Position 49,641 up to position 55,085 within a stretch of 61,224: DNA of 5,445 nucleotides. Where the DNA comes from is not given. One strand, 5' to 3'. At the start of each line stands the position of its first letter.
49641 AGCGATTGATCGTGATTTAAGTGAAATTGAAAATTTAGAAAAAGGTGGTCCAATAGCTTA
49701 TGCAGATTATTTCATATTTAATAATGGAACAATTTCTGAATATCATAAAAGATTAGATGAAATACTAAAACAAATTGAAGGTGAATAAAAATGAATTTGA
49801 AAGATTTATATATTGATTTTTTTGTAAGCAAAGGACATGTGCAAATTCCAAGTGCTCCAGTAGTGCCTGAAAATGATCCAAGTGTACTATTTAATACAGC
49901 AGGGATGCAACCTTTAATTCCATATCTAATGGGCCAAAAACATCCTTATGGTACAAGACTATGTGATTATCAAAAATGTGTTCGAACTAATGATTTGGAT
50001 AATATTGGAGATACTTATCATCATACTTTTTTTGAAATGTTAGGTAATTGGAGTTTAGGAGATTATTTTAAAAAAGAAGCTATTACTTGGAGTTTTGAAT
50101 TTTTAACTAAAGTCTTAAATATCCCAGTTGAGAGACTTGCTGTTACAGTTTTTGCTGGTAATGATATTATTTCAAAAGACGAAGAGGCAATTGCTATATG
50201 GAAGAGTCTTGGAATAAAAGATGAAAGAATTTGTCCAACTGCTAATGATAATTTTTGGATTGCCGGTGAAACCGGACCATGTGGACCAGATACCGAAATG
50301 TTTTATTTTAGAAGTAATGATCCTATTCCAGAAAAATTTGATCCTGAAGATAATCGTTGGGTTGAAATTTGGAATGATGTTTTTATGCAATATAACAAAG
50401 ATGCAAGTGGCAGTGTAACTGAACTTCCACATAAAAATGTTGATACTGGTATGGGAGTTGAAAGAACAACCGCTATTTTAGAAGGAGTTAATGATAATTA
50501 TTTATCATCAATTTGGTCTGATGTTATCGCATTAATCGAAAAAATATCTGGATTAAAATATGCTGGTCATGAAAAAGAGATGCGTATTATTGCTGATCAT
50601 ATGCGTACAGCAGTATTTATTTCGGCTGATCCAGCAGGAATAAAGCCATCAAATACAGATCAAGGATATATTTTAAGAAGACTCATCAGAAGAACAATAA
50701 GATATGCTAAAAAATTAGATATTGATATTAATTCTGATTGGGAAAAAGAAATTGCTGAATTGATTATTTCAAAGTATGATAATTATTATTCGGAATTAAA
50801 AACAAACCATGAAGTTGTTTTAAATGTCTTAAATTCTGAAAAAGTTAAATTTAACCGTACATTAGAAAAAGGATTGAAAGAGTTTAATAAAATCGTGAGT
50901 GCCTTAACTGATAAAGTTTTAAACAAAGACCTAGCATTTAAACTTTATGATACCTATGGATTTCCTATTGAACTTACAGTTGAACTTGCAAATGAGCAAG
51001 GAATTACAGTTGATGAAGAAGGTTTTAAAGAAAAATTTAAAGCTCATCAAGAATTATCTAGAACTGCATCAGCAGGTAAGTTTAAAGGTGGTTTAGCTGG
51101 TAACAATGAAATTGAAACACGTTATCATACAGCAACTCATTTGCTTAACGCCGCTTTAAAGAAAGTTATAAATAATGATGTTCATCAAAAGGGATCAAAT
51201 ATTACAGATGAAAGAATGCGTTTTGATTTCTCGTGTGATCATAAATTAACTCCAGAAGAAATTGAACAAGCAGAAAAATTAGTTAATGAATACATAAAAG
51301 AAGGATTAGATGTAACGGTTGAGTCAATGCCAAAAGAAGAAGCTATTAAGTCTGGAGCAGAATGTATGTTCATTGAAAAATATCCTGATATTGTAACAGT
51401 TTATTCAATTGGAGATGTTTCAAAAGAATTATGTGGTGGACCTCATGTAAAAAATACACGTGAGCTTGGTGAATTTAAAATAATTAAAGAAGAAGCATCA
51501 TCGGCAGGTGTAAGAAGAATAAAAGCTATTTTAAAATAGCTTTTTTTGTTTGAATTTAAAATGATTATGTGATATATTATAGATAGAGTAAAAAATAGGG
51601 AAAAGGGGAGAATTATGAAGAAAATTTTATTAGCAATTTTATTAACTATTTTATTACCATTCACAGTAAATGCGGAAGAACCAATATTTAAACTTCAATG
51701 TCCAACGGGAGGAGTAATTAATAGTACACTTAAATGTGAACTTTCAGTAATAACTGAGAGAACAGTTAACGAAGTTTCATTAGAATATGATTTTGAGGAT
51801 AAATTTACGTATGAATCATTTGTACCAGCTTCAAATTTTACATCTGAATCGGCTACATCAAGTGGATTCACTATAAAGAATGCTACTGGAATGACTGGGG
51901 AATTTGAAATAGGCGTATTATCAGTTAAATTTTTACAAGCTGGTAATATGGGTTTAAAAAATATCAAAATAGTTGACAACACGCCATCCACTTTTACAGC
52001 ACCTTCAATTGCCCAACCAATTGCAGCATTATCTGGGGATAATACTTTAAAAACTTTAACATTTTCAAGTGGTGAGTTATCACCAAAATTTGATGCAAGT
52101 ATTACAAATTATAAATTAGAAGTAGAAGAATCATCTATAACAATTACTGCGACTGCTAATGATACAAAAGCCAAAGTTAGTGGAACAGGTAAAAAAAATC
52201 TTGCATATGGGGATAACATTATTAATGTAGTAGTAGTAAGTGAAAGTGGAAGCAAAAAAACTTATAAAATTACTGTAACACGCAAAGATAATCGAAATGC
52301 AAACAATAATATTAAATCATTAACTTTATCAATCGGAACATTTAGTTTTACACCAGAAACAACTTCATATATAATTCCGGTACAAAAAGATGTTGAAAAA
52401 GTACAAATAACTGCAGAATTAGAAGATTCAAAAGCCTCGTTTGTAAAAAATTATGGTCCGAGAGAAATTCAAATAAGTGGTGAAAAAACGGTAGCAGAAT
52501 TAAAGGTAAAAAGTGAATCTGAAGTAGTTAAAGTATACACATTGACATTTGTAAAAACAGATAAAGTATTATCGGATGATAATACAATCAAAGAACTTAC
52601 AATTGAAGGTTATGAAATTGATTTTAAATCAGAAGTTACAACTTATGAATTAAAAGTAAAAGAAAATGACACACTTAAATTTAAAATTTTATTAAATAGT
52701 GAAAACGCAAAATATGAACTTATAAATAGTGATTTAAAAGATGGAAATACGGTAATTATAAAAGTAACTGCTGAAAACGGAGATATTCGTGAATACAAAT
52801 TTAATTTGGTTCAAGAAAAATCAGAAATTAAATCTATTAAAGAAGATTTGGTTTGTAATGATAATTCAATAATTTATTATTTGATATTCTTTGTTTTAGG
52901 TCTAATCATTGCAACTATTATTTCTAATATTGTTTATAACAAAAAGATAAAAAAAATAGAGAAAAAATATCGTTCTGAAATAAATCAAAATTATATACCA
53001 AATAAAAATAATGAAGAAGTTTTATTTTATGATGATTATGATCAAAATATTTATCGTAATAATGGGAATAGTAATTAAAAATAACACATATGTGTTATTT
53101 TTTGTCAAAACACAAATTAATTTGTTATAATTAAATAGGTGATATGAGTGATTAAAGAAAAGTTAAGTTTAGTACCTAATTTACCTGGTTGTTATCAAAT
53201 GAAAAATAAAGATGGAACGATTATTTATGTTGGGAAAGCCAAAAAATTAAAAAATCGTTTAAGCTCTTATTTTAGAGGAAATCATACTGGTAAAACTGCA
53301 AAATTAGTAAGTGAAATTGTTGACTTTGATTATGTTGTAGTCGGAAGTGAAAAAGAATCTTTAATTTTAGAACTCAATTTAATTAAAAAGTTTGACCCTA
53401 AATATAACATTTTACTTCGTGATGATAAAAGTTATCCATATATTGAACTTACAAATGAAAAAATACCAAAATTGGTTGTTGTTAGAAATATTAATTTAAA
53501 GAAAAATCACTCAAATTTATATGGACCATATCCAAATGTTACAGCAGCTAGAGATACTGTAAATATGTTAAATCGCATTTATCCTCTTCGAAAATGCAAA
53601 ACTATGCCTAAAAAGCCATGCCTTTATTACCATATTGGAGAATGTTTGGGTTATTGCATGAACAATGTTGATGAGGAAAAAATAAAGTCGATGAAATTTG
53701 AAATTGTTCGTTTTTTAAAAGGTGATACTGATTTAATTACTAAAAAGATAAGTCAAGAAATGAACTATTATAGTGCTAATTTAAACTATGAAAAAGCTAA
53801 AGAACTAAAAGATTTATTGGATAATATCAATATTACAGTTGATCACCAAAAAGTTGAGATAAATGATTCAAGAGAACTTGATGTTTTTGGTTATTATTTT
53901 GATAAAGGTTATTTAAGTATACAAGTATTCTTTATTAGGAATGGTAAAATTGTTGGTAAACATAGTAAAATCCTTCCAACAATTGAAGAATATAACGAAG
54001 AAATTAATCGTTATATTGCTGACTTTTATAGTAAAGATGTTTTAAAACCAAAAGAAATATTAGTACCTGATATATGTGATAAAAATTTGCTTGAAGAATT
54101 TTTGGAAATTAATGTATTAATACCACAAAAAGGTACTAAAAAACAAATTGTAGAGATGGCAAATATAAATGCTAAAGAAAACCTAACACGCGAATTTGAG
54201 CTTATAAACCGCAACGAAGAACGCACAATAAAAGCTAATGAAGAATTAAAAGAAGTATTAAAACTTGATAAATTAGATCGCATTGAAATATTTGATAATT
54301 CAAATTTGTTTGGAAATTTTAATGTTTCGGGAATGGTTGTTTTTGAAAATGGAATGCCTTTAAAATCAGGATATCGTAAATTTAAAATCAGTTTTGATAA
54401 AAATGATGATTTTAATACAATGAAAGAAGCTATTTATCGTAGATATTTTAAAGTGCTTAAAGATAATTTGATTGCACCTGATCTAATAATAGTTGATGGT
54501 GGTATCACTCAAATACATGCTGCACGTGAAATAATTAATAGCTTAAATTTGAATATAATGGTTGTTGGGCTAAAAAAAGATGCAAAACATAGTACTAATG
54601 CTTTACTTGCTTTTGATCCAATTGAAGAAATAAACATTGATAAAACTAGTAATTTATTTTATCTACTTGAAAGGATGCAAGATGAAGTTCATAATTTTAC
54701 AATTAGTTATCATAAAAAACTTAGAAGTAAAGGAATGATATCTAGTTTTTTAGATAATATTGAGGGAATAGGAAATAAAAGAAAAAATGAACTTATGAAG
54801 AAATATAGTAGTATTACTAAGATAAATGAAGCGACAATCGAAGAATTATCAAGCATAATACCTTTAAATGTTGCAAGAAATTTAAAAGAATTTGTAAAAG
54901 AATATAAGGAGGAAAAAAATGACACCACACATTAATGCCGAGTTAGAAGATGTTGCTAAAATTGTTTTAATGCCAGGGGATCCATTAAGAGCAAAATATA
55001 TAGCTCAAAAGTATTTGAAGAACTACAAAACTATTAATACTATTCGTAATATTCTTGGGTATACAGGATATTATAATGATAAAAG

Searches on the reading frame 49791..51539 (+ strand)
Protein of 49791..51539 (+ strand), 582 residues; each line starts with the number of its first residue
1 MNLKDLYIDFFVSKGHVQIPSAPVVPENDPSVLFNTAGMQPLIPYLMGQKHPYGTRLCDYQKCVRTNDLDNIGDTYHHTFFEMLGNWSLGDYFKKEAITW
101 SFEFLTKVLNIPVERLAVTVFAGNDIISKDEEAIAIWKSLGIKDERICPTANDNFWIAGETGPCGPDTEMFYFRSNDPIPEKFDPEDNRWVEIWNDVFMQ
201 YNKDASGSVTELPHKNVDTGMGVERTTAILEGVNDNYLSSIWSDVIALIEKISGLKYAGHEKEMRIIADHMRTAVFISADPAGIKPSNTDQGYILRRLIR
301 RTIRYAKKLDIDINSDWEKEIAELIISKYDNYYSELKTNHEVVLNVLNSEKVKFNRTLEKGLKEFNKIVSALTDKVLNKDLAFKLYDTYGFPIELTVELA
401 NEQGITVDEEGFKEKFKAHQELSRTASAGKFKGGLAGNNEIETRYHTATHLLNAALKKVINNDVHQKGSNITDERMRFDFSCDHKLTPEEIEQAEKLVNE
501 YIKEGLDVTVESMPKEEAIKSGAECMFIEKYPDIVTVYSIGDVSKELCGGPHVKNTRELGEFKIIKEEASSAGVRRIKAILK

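Call 54: search_protein_families(library=pfam, proteins=[window:49791-51539:+], max_evalue=0.00001)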
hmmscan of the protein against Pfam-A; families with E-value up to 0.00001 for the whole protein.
window:49791-51539:+ (582 aa): 2 families
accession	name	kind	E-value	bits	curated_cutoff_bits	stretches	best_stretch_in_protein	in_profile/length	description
PF01411.24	tRNA-synt_2c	-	1.4e-141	473.2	30.3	1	3-431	2-436/552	tRNA synthetases class II (A)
PF07973.19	tRNA_SAD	-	4.8e-19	68.5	24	1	535-577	1-43/44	Threonyl and Alanyl tRNA synthetase second additional domain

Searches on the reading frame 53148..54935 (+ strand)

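Call 54: search_protein_families(library=pfam, proteins=[window:53148-54935:+], max_evalue=0.00001)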
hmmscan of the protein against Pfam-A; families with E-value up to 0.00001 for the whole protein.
window:53148-54935:+ (595 aa): 4 families
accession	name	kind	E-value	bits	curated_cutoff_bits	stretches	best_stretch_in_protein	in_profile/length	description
PF08459.17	UvrC_RNaseH_dom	-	2.1e-46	158.1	22.3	1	368-519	1-159/159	UvrC RNAse H endonuclease domain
PF22920.2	UvrC_RNaseH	-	5.5e-25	88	24.3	1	244-348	2-115/116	UvrC Ribonuclease H-like domain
PF01541.30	GIY-YIG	-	2.2e-11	44.4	22.6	1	14-87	3-78/78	GIY-YIG catalytic domain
PF02151.25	UVR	-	5.9e-06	26.3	21.5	1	199-227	5-33/36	UvrB/uvrC motif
